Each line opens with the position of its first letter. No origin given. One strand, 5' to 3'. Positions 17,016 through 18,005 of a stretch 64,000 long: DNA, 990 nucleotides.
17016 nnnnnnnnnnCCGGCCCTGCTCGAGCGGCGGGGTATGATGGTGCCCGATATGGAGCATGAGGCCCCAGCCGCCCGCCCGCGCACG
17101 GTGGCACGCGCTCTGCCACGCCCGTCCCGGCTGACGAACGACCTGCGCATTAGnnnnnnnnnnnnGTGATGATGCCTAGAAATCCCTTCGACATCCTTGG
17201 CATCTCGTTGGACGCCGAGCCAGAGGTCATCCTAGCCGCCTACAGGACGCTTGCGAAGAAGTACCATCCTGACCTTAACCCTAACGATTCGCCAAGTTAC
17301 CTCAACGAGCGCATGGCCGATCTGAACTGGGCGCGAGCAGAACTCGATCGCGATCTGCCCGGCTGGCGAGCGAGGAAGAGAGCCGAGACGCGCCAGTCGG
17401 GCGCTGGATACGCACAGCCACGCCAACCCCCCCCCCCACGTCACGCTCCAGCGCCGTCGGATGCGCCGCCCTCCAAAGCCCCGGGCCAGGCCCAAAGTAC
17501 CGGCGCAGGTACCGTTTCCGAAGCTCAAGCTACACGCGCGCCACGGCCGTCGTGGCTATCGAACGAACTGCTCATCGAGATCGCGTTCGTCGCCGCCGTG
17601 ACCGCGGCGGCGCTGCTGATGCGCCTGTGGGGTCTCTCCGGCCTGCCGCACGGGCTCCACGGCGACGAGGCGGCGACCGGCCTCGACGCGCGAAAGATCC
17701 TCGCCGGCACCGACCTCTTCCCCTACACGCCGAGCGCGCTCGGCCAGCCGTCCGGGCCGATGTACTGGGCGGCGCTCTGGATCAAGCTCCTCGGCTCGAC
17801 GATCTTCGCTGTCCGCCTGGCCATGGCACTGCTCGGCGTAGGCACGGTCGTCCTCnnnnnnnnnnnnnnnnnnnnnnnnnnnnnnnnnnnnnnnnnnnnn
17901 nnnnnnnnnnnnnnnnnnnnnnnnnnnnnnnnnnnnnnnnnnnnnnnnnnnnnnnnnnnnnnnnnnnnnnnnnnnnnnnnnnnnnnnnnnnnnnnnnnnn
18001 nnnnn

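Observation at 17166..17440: J-domain (DnaJ, HPD) fused to a membrane GT-C transferase; the fusion segment is low-GC and ends in an 11-C homopolymer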

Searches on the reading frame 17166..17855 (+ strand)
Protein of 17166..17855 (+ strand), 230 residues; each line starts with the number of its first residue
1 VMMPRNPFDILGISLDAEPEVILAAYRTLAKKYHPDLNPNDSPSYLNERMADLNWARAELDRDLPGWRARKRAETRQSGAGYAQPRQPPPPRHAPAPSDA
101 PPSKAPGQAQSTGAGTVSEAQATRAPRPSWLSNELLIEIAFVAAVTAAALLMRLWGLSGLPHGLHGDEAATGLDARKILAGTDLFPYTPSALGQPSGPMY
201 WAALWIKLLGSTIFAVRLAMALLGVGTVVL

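Call 37: search_protein_representatives(protein=window:17166-17855:+)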
Query: 230 residues. Proteins with E-value up to 0.001 (for the whole library): 3852; up to 1e-10: 232; up to 1e-30: 2. The best 150 are listed.
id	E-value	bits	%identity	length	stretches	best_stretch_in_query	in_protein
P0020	1.1e-35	139.9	62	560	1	122-229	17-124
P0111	2.6e-31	125.6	62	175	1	128-229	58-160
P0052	2.3e-28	115.9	73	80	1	4-78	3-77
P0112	5.6e-25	104.9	62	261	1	3-90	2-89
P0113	8.5e-24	101.0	51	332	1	5-112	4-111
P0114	5.4e-22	95.1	55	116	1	138-228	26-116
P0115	9.5e-22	94.3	49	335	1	3-99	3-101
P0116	2.3e-21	93.0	62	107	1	5-81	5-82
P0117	3.2e-21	92.5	60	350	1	2-96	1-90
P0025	4.6e-21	92.0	51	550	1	127-229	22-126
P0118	7.1e-21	91.4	51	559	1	141-229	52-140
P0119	1.3e-20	90.5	56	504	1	143-229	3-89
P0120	2.3e-20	89.8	53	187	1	141-229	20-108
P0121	2.4e-20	89.7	49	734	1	139-229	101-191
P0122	2.7e-20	89.5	48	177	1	128-229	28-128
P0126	6.4e-20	88.3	49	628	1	108-228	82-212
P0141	7.6e-19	84.8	44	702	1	104-230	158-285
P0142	7.7e-19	84.8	50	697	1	121-229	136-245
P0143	1.3e-18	84.0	48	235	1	4-100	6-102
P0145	1.7e-18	83.7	61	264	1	5-79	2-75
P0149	7.7e-18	81.5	54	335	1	3-92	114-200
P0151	1.1e-17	81.0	41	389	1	5-142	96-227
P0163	2.5e-17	79.8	38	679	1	83-225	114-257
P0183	1.9e-16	77.0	47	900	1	129-228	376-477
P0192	5.2e-16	75.5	46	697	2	80-229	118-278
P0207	1.8e-15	73.7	40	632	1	89-228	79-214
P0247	1.4e-13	67.5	49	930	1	142-229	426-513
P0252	2.0e-13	67.1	45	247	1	138-228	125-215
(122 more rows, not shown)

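Call 49: predict_structure(protein=window:17166-17765:+)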
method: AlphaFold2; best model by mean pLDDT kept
length: 200 residues; sequences in the alignment: 1
mean_pLDDT: 54.1   pTM: 0.26
mean pLDDT of the five models: 54.1, 51.9, 47.8, 44.3, 42.6
residues with pLDDT >= 90: 0; 70-90: 22; 50-70: 99; < 50: 79
segments of 3 or more residues with pLDDT < 50: 1-4, 97-99, 101-110, 112-128, 159-199
pLDDT, mean of each block of 10 residues (from residue 1): 45 57 61 59 68 68 68 62 55 51 44 44 46 64 75 60 39 41 37 38
secondary structure, 60 per line:
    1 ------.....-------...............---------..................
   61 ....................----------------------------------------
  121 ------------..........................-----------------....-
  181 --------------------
elements in order: H7-11 H19-33 H43-80 H133-158 H176-179

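Call 64: search_protein_families(library=pfam, proteins=[P0192, P0207, P0126, P0141, P0163, P0142, P0247, P0183, P0252], max_evalue=0.01)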
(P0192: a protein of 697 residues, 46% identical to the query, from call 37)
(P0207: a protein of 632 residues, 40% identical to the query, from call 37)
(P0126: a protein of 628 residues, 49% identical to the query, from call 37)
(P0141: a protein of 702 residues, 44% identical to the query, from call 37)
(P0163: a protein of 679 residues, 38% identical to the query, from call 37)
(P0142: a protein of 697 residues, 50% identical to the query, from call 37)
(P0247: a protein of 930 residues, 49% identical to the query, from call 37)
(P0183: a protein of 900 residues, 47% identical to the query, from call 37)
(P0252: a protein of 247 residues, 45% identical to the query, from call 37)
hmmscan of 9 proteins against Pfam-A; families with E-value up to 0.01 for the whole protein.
P0192 (697 aa): 3 families
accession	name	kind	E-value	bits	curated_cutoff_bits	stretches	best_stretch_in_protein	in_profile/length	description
PF13231.12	PMT_2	-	2e-12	48.1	26.1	1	244-400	3-151/160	Dolichyl-phosphate-mannose-protein mannosyltransferase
PF00072.30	Response_reg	-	0.0049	17.5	30.2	1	3-113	1-107/111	Response regulator receiver domain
PF02366.24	PMT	-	0.0084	16.1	22.7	1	260-410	80-234/245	Dolichyl-phosphate-mannose-protein mannosyltransferase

P0207 (632 aa): 6 families
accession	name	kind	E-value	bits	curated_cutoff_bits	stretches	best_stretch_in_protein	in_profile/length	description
PF13240.11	Zn_Ribbon_1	-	7.5e-10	38.7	25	1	3-24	2-23/23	zinc-ribbon domain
PF12773.13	DZR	-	2.1e-09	37.8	27.3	1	3-48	1-45/45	Double zinc ribbon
PF13231.12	PMT_2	-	2.3e-09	38.1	26.1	1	181-339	3-157/160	Dolichyl-phosphate-mannose-protein mannosyltransferase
PF24463.1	DUF7577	-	2.1e-08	34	28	2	28-49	3-24/27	Domain of unknown function (DUF7577)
PF02366.24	PMT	-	0.00013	22.1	22.7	1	177-345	58-236/245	Dolichyl-phosphate-mannose-protein mannosyltransferase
PF18912.6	DZR_2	-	0.0078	16.5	27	0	3-47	10-55/56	Double zinc ribbon domain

P0126 (628 aa): 6 families
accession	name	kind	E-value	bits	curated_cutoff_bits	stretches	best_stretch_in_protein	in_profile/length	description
PF02366.24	PMT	-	3.9e-09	36.9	22.7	1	174-324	57-216/245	Dolichyl-phosphate-mannose-protein mannosyltransferase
PF12773.13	DZR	-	1.8e-08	34.9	27.3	1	3-48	1-45/45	Double zinc ribbon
PF13240.11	Zn_Ribbon_1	-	2.1e-08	34.1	25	2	3-23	2-22/23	zinc-ribbon domain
PF13231.12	PMT_2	-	8.1e-08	33.1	26.1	1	180-329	4-150/160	Dolichyl-phosphate-mannose-protein mannosyltransferase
PF18912.6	DZR_2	-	0.002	18.4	27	0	3-47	10-55/56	Double zinc ribbon domain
PF24463.1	DUF7577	-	0.0022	18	28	0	29-51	4-26/27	Domain of unknown function (DUF7577)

P0141 (702 aa): 2 families
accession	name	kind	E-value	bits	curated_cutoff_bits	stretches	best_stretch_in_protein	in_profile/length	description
PF13231.12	PMT_2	-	2.7e-16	60.6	26.1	1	250-379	3-132/160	Dolichyl-phosphate-mannose-protein mannosyltransferase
PF00989.32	PAS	-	0.0043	17.5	22.6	1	2-43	13-56/113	PAS fold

P0163 (679 aa): 2 families
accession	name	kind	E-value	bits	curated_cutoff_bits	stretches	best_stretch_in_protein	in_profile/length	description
PF13231.12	PMT_2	-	6.6e-10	39.9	26.1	1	227-382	3-153/160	Dolichyl-phosphate-mannose-protein mannosyltransferase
PF00989.32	PAS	-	0.009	16.5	22.6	0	8-61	17-57/113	PAS fold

P0142 (697 aa): 2 families
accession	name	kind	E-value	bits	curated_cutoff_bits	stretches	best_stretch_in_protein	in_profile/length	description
PF13231.12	PMT_2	-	1.9e-14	54.6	26.1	1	211-361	3-157/160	Dolichyl-phosphate-mannose-protein mannosyltransferase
PF02516.20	STT3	-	0.0075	16.3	24.5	0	221-377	85-245/405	Oligosaccharyl transferase STT3, N-terminal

P0247 (930 aa): 6 families
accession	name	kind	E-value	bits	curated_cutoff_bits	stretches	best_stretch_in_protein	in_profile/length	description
PF01436.27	NHL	-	7.1e-16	57.8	20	1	169-196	1-28/28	NHL repeat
PF13231.12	PMT_2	-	5.3e-14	53.2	26.1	1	479-642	3-160/160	Dolichyl-phosphate-mannose-protein mannosyltransferase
PF08450.18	SGL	-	3.4e-06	27.3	26.3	1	162-206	177-220/246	SMP-30/Gluconolactonase/LRE-like region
PF25021.1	TEN_NHL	-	6.2e-05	22.6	27.1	0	168-194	140-164/357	Teneurin NHL domain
PF02516.20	STT3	-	0.00093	19.2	24.5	1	502-770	100-367/405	Oligosaccharyl transferase STT3, N-terminal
PF13449.12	Phytase-like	-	0.0013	19.2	27.6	0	82-205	7-103/284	Esterase-like activity of phytase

P0183 (900 aa): 5 families
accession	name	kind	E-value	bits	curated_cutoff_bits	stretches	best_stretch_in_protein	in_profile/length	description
PF13231.12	PMT_2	-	9.6e-14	52.3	26.1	1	444-579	3-138/160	Dolichyl-phosphate-mannose-protein mannosyltransferase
PF00989.32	PAS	-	3.5e-05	24.2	22.6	1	12-73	12-73/113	PAS fold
PF08447.18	PAS_3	-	0.00034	21.3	25.6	1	26-99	4-81/89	PAS fold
PF08448.16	PAS_4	-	0.0008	20.1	23.1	0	191-285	11-104/110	PAS fold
PF13426.13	PAS_9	-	0.0022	18.7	27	0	15-95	5-84/103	PAS domain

P0252 (247 aa): 4 families
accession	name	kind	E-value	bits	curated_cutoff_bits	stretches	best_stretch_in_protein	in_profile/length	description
PF12773.13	DZR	-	5.9e-08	33.2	27.3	1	20-63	1-45/45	Double zinc ribbon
PF13240.11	Zn_Ribbon_1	-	2.5e-06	27.5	25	1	45-66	2-23/23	zinc-ribbon domain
PF00641.23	Zn_ribbon_RanBP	-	2.2e-05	24.1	27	1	17-38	4-25/30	Zn-finger in Ran binding protein and others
PF18912.6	DZR_2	-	0.0042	17.3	27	0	44-68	23-48/56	Double zinc ribbon domain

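Call 65: search_protein_families(library=pfam, proteins=[P0112, P0113, P0117, P0143, P0145, P0149, P0151], max_evalue=0.01)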
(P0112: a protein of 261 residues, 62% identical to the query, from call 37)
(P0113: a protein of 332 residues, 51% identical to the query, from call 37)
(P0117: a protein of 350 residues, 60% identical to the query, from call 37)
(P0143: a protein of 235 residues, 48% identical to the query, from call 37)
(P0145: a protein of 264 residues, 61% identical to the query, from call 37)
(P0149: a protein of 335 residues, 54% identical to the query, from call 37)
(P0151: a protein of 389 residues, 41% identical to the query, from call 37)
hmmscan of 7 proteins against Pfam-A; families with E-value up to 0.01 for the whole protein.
P0112 (261 aa): 1 family
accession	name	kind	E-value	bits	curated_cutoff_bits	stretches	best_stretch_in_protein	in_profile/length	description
PF00226.36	DnaJ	-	8.2e-11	42.3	27.8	1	6-57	2-51/63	DnaJ domain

P0113 (332 aa): 2 families
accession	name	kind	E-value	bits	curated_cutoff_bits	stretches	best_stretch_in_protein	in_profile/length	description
PF00226.36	DnaJ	-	5e-09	36.6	27.8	1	6-59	2-53/63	DnaJ domain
PF20600.3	ExoX-like_C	-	4.3e-08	32.8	26.5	1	228-254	1-27/30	Exodeoxyribonuclease X-like C-terminal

P0117 (350 aa): 2 families
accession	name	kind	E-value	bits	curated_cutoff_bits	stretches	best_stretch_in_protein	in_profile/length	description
PF00226.36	DnaJ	-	4e-10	40.1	27.8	1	6-53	2-47/63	DnaJ domain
PF20600.3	ExoX-like_C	-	0.0011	18.7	26.5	1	230-253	4-27/30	Exodeoxyribonuclease X-like C-terminal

P0143 (235 aa): 1 family
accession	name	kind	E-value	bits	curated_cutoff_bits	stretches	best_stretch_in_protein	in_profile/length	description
PF00226.36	DnaJ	-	4.7e-12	46.3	27.8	1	8-62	1-53/63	DnaJ domain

P0145 (264 aa): 2 families
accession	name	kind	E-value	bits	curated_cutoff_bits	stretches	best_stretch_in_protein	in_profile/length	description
PF00226.36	DnaJ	-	2.4e-10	40.8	27.8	1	3-58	1-54/63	DnaJ domain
PF13747.11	DUF4164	-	0.0058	17.5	27.2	0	39-81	33-75/89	Domain of unknown function (DUF4164)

P0149 (335 aa): 3 families
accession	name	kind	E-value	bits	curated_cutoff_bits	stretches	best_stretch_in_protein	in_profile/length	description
PF22552.1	TY-Chap3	-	2.8e-10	41.4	27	1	241-325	30-114/117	T3SS (YopN, CesT) and YbjN peptide-binding chaperone 3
PF00226.36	DnaJ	-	3.3e-10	40.4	27.8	1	118-170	2-52/63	DnaJ domain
PF24706.1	DUF7669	-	4.7e-09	36.8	23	1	15-83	8-74/75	Domain of unknown function (DUF7669)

P0151 (389 aa): 1 family
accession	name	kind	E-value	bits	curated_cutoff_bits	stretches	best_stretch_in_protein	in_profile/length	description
PF00226.36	DnaJ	-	3.9e-09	36.9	27.8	1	98-152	2-54/63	DnaJ domain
